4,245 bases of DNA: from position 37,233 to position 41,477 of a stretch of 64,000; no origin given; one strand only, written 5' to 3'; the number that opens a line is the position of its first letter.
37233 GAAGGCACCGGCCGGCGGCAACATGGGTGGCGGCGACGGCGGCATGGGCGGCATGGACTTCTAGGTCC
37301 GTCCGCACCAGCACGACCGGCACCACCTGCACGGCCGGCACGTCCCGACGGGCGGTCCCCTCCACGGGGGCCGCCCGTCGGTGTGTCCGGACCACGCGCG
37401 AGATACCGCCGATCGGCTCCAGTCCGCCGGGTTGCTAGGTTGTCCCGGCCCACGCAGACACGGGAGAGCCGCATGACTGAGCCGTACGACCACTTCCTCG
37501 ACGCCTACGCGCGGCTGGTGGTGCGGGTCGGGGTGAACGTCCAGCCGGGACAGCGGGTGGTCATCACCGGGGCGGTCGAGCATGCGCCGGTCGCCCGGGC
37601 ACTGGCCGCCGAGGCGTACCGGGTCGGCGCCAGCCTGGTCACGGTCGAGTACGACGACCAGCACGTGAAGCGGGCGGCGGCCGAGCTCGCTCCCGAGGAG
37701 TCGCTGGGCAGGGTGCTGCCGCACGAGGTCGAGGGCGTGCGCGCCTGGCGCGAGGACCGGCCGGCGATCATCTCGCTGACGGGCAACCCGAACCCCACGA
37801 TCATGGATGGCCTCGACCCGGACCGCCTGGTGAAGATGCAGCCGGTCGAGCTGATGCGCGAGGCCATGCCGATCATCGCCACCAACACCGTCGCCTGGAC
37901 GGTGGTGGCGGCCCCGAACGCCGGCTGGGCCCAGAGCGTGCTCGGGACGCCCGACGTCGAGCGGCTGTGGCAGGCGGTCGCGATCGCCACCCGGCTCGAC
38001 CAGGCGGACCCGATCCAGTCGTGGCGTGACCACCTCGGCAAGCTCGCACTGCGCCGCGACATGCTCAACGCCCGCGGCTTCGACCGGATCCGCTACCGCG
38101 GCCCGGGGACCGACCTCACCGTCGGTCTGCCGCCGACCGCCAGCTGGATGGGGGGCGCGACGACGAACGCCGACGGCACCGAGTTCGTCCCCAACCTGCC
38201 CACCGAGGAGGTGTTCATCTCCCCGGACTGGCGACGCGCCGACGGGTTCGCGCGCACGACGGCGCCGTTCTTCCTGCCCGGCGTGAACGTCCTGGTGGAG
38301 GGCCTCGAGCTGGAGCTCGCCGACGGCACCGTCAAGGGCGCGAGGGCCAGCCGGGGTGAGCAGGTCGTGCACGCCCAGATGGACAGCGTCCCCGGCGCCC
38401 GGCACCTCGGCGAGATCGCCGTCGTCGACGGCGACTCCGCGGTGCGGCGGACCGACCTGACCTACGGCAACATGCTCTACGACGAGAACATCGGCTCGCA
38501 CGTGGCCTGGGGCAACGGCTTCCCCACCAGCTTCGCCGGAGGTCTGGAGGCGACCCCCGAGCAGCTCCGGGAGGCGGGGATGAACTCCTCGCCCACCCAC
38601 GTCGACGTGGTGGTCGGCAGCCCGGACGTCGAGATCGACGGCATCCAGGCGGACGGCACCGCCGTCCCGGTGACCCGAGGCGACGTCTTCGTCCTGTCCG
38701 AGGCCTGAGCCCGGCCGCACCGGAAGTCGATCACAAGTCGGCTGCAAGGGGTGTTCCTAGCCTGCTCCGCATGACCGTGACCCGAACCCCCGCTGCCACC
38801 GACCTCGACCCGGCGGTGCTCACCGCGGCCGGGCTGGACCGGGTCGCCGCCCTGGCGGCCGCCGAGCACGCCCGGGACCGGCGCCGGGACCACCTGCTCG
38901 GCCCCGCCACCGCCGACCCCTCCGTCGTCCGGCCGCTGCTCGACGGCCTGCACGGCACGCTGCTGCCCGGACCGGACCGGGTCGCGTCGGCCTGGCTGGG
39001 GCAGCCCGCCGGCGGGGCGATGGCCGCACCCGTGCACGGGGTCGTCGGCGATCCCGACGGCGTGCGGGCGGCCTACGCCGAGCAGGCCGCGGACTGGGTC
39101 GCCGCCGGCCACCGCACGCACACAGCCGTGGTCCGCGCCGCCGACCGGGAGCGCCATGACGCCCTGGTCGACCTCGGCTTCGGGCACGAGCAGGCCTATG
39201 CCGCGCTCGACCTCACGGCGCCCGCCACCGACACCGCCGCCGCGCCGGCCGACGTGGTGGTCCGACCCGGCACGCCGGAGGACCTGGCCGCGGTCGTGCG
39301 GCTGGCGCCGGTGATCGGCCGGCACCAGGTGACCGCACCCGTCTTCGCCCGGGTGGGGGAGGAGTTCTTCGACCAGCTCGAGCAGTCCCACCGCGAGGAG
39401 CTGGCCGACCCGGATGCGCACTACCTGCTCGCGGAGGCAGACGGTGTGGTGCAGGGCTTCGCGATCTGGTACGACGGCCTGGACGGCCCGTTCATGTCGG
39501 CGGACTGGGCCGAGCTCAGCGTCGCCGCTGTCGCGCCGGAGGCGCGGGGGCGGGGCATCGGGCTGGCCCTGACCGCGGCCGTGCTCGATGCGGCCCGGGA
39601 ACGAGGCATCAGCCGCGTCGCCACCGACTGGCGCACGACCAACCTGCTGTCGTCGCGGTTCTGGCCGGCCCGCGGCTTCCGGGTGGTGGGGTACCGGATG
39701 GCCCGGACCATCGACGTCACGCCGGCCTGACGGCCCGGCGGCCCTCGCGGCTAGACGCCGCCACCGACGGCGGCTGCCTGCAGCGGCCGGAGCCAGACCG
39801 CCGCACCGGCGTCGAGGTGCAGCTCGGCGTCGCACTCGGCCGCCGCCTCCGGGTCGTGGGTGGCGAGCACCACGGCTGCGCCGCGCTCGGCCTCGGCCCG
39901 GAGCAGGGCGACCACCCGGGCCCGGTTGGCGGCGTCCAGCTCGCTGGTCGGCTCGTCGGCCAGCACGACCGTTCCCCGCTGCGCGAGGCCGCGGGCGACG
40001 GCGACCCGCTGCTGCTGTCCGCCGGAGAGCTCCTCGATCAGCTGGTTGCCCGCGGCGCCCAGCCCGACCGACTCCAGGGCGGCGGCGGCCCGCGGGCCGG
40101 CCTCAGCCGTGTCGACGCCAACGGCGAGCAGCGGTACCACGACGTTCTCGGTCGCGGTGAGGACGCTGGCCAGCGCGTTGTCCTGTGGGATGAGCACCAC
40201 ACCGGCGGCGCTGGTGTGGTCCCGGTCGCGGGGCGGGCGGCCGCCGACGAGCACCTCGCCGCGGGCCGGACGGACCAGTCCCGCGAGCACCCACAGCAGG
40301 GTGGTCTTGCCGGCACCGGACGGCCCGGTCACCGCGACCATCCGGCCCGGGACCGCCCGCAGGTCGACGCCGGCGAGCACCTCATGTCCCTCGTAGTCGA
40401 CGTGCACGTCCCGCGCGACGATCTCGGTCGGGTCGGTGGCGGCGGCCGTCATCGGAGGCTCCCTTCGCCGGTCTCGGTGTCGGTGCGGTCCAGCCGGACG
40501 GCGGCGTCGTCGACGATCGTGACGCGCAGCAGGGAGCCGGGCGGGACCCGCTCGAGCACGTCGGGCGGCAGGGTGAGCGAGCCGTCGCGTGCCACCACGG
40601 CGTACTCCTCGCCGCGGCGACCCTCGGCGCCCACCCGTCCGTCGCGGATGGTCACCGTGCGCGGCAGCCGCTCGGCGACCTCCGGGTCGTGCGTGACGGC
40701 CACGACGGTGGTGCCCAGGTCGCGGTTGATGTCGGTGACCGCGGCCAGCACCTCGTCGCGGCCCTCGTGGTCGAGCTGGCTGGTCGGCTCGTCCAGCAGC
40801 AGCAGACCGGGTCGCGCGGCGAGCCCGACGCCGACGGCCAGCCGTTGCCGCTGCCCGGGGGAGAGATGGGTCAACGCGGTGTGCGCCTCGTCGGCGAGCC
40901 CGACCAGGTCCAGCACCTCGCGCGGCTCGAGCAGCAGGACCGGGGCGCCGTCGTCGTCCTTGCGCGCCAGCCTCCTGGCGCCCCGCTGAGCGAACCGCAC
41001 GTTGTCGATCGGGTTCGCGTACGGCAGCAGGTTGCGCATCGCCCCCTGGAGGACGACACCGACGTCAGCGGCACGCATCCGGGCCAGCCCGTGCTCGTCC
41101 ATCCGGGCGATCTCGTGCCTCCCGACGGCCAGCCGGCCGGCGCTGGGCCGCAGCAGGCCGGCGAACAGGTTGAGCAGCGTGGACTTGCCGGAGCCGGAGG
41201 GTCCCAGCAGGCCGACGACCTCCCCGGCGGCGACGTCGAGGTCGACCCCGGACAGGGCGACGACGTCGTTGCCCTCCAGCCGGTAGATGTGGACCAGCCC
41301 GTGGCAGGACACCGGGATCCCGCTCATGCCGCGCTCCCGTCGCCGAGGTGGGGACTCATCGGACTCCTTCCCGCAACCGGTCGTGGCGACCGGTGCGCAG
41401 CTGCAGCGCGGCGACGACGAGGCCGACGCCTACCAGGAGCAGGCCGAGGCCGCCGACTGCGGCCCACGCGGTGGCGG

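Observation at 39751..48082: A WXG100 (ESAT-6-like) gene heads a same-strand cluster of two giant FtsX permeases and two ABC ATPases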

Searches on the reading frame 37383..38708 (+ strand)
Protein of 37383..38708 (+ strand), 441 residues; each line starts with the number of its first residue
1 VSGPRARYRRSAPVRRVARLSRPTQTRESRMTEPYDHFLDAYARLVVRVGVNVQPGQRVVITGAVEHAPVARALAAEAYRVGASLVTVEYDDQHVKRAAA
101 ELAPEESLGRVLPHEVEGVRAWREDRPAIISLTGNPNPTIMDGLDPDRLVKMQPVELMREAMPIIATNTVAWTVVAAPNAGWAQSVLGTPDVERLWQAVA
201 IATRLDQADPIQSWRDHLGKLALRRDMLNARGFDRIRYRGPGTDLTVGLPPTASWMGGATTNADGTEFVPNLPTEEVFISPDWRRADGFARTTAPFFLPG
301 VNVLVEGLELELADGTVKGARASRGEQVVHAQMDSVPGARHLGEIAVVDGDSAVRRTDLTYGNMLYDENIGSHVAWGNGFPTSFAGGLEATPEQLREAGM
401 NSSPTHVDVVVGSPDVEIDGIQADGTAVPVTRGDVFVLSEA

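Call 11: search_protein_families(library=pfam, proteins=[window:37383-38708:+], max_evalue=0.001)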
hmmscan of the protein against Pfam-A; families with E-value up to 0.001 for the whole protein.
window:37383-38708:+ (441 aa): 1 family
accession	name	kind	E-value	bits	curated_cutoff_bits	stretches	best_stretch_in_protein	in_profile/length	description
PF02073.20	Peptidase_M29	-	1.6e-114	383.4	27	1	38-432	4-402/406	Thermophilic metalloprotease (M29)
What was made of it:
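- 37383..39730 (+): M29 aminopeptidase (37383-38708) and GNAT acetyltransferase (38771-39730). They share the same variable slot between WXG100 and groEL. No role in the transporter is shown. Pfam (call 11).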

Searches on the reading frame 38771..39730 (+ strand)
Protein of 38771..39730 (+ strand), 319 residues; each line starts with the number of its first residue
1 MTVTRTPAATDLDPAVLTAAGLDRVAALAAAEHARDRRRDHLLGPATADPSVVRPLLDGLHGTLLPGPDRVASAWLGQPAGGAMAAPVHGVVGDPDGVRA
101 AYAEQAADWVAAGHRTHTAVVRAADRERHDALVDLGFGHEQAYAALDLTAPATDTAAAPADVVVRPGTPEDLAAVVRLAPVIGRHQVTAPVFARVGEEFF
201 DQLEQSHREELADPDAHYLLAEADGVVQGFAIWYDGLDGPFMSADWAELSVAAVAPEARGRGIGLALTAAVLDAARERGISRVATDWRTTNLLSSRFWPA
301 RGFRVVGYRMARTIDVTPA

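Call 11: search_protein_families(library=pfam, proteins=[window:38771-39730:+], max_evalue=0.001)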
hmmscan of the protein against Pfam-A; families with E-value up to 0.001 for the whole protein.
window:38771-39730:+ (319 aa): 5 families
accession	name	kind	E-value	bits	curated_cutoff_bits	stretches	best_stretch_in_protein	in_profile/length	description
PF00583.31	Acetyltransf_1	-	1.6e-13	51.4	20.7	1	201-303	18-116/116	Acetyltransferase (GNAT) family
PF13508.13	Acetyltransf_7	-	7.6e-08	33.1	27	1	215-304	2-83/84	Acetyltransferase (GNAT) domain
PF13673.13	Acetyltransf_10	-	1.6e-05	25.3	23.6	1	197-307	11-111/128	Acetyltransferase (GNAT) domain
PF08445.16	FR47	-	3.8e-05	24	22.1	1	245-305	20-79/86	FR47-like protein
PF14542.12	Acetyltransf_CG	-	0.00074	20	30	0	253-280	31-58/80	GCN5-related N-acetyl-transferase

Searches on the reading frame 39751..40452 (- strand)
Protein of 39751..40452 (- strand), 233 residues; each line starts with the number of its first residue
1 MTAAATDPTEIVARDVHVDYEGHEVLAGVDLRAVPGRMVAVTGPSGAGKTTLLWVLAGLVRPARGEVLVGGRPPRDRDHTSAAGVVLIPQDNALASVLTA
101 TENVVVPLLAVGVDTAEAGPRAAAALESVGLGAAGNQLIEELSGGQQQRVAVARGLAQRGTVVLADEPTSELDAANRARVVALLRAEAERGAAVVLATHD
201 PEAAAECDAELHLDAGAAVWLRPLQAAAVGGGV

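Call 8: search_protein_families(library=pfam, proteins=[window:39751-40452:-], max_evalue=0.01)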
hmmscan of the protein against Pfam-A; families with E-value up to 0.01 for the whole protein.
window:39751-40452:- (233 aa): 10 families
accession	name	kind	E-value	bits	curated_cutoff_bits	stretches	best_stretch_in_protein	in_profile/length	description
PF00005.33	ABC_tran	-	4.4e-29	102.3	25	1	27-170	2-137/137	ABC transporter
PF13304.12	AAA_21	-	3.2e-10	41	27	1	129-202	225-301/304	AAA domain, putative AbiEii toxin, Type IV TA system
PF02463.25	SMC_N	-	9.7e-06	25.6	40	1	38-209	26-207/220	RecF/RecN/SMC N terminal domain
PF13191.12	AAA_16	-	2.9e-05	25.1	32.6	1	36-188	24-160/167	AAA ATPase domain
PF20703.3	nSTAND1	-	4e-05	23.8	27.1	1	37-207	34-167/379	Novel STAND NTPase 1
PF13604.12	AAA_30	-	0.00011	22.4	27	1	36-68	18-50/191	AAA domain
PF13238.12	AAA_18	-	0.0026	18.7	29.4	0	39-57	1-19/128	AAA domain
PF13555.12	AAA_29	-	0.0026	17.9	27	1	36-54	23-40/61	P-loop containing region of AAA domain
PF13481.12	AAA_25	-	0.0031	17.6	27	0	36-70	33-65/195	AAA domain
PF25199.1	nSTAND_NTPase5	-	0.0074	16.6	34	0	35-57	40-62/145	Novel STAND NTPase 5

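Call 9: search_protein_families(library=ncbifam, proteins=[window:39751-40452:-], max_evalue=0.01)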
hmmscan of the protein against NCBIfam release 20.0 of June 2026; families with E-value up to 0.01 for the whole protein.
window:39751-40452:- (233 aa): 190 families (the best 25 are shown)
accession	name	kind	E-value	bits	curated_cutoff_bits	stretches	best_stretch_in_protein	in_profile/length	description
TIGR02673.1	FtsE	equivalog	6e-43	147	264.85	1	14-209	5-205/214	cell division ATP-binding protein FtsE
TIGR03608.1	L_ocin_972_ABC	subfamily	5.8e-41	140.2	254.85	1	15-211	3-204/206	putative bacteriocin export ABC transporter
TIGR02857.1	CydD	equivalog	4.9e-39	134.7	435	1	5-212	316-528/529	thiol reductant ABC exporter subunit CydD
TIGR02211.1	LolD_lipo_ex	equivalog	1.5e-38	132.5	307.75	1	22-216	17-217/221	lipoprotein-releasing ABC transporter ATP-binding protein LolD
TIGR02982.1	heterocyst_DevA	subfamily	1.3e-37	129.5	295.8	1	23-216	18-217/220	ABC exporter ATP-binding subunit, DevA family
NF010068.0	PRK13548.1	equivalog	2.6e-37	128.3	261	1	10-209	5-212/261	heme ABC transporter ATP-binding protein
TIGR01189.1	ccmA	equivalog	7e-37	127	131.6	1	13-206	3-192/198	heme ABC exporter ATP-binding protein CcmA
TIGR03265.1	PhnT2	equivalog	2.8e-36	125.5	457.7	1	12-204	6-198/353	putative 2-aminoethylphosphonate ABC transporter ATP-binding protein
NF040873.1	AztA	equivalog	3.1e-36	124.7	220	1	20-212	2-190/191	zinc ABC transporter ATP-binding protein AztA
NF007826.0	PRK10535.1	equivalog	5.2e-36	124.1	966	1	13-217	11-220/648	macrolide ABC transporter ATP-binding protein/permease MacB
TIGR03258.1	PhnT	equivalog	1.4e-35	123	499.15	1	9-204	7-203/359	2-aminoethylphosphonate ABC transport system ATP-binding subunit PhnT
NF007879.0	PRK10584.1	equivalog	8.5e-35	120.5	336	1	24-216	24-222/228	putative ABC transporter ATP-binding protein YbbA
TIGR02868.1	CydC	equivalog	1.1e-34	120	329.05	1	6-201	330-530/530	thiol reductant ABC exporter subunit CydC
NF010061.0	PRK13538.1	equivalog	1.2e-34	119.7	195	1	12-206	7-198/211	cytochrome c biogenesis heme-transporting ATPase CcmA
NF008421.0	PRK11248.1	equivalog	2.4e-34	119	357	1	15-213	6-201/255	taurine ABC transporter ATP-binding subunit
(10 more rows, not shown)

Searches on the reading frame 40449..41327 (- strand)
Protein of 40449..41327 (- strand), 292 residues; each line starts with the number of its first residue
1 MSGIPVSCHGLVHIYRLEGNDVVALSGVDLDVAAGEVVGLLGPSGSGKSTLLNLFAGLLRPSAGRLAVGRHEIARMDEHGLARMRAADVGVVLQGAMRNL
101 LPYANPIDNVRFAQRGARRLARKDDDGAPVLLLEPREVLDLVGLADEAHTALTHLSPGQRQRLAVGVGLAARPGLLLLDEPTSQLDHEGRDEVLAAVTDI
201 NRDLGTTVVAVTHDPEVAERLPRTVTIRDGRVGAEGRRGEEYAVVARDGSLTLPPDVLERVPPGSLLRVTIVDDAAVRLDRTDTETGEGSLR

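Call 8: search_protein_families(library=pfam, proteins=[window:40449-41327:-], max_evalue=0.01)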
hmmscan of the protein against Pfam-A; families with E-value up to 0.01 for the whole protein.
window:40449-41327:- (292 aa): 6 families
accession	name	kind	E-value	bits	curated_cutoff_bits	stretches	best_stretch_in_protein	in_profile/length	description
PF00005.33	ABC_tran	-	1.9e-25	90.5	25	1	25-183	1-137/137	ABC transporter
PF13304.12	AAA_21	-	1.8e-10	41.8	27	1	147-217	230-302/304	AAA domain, putative AbiEii toxin, Type IV TA system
PF13555.12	AAA_29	-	0.00036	20.6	27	1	29-62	16-49/61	P-loop containing region of AAA domain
PF13191.12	AAA_16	-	0.0034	18.3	32.6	1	35-121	22-103/167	AAA ATPase domain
PF03193.22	RsgA_GTPase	-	0.0052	17.1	30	1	34-57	105-128/174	RsgA GTPase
PF20703.3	nSTAND1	-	0.0083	16.2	27.1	0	34-64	32-60/379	Novel STAND NTPase 1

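Call 9: search_protein_families(library=ncbifam, proteins=[window:40449-41327:-], max_evalue=0.01)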
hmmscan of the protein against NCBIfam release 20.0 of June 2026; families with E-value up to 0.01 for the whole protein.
window:40449-41327:- (292 aa): 192 families (the best 25 are shown)
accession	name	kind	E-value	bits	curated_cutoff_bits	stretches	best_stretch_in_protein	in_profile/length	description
TIGR02211.1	LolD_lipo_ex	equivalog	2.5e-39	135.1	307.75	1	7-232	3-219/221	lipoprotein-releasing ABC transporter ATP-binding protein LolD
TIGR02982.1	heterocyst_DevA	subfamily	4.5e-38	131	295.8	1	7-232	3-219/220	ABC exporter ATP-binding subunit, DevA family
NF007879.0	PRK10584.1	equivalog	1.8e-36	126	336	1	20-232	21-224/228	putative ABC transporter ATP-binding protein YbbA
TIGR04521.1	ECF_ATPase_2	equivalog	4.1e-36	124.5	330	1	9-240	4-231/279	energy-coupling factor transporter ATPase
TIGR02673.1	FtsE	equivalog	2.1e-35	122.3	264.85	1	19-230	12-213/214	cell division ATP-binding protein FtsE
TIGR03265.1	PhnT2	equivalog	3e-35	122.1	457.7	1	20-227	15-208/353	putative 2-aminoethylphosphonate ABC transporter ATP-binding protein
NF007027.0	PRK09493.1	equivalog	3.9e-35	121.3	379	1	23-237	15-219/240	glutamine ABC transporter ATP-binding protein GlnQ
TIGR01166.1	cbiO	subfamily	1.4e-34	119.2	211.8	1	20-217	3-189/190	cobalt ABC transporter, ATP-binding protein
TIGR04520.1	ECF_ATPase_1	equivalog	2.4e-34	119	315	1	10-238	5-220/269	energy-coupling factor transporter ATPase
NF007826.0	PRK10535.1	equivalog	4.6e-34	117.7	966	1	15-241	14-230/648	macrolide ABC transporter ATP-binding protein/permease MacB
TIGR02857.1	CydD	equivalog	1e-33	117.1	435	1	7-226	323-528/529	thiol reductant ABC exporter subunit CydD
NF008639.0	PRK11629.1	equivalog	1.6e-33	116.1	360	1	6-235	7-227/234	lipoprotein-releasing ABC transporter ATP-binding protein LolD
TIGR01188.1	drrA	subfamily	4.9e-33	114.7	312.45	2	136-240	106-210/302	daunorubicin resistance ABC transporter, ATP-binding protein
TIGR02315.1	ABC_phnC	equivalog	9e-33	113.7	266.1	1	19-232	12-224/243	phosphonate ABC transporter ATP-binding protein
NF040933.2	ABC_arch_GlcV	equivalog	1e-32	113.4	450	1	6-222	3-209/357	glucose ABC transporter ATP-binding protein GlcV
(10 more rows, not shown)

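Call 75: search_solved_structures(query=window:40449-41327:-, max_evalue=1e-20)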
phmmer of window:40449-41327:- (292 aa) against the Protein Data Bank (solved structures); distinct sequences matched with E-value up to 1e-20: 139 (the best 60 are shown).
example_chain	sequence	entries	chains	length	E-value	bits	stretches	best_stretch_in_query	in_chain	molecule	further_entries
8wd9_D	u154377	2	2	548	2.2e-40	141.9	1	18-236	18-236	Probable dipeptide-transport ATP-binding protein ABC transporter DppD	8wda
8wdb_D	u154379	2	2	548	1.3e-39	139.3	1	18-236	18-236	Probable dipeptide-transport ATP-binding protein ABC transporter DppD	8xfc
8j5q_D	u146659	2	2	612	6.6e-38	133.7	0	12-233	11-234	Uncharacterized ABC transporter ATP-binding protein Rv1281c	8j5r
8j5s_D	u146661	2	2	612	5.5e-37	130.7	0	12-233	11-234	Uncharacterized ABC transporter ATP-binding protein Rv1281c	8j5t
5xu1_A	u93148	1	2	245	8.3e-33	117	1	7-236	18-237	ABC transporter ATP-binding protein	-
9ody_A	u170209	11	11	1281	3.3e-31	111.8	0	17-215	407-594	ATP-binding cassette, sub-family B (MDR/TAP), member 4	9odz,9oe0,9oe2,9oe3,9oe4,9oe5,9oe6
9oe1_A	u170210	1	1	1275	3.4e-31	111.7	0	17-215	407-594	ATP-binding cassette, sub-family B (MDR/TAP), member 4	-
8y6h_A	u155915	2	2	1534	6.5e-31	110.8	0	20-238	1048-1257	ATP-dependent translocase ABCB1,mNeonGreen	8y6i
8gmg_A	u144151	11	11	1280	7.2e-31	110.6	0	20-238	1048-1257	ATP-dependent translocase ABCB1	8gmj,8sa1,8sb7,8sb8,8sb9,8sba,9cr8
6qex_A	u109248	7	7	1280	7.2e-31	110.6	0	20-238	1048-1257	Multidrug resistance protein 1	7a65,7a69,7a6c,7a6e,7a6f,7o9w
8sa0_A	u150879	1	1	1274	7.2e-31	110.6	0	20-238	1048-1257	ATP-dependent translocase ABCB1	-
5lj9_A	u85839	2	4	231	1e-30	110.2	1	20-232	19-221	Macrolide export ATP-binding/permease protein MacB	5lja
7niu_A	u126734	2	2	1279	2.4e-30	108.9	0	20-238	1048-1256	Isoform 2 of Phosphatidylcholine translocator ABCB4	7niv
9ge6_B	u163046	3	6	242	2.7e-30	108.8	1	20-233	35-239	Uncharacterized ABC transporter ATP-binding protein YbbA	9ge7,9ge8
6c0v_A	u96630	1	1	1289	4.6e-30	108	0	20-238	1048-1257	Multidrug resistance protein 1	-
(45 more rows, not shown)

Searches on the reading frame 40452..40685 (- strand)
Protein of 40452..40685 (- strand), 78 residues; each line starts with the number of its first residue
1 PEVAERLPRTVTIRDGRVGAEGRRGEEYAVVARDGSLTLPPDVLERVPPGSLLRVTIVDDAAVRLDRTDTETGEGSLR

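Call 74: search_protein_families(library=pfam, proteins=[window:40452-40685:-], max_evalue=10)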
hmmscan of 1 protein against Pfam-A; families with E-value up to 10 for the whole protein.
window:40452-40685:- (78 aa): 0 families
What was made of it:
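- Tried and rejected: Pfam on the ABC1 C-terminal extension at E<=10: nothing (call 74).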
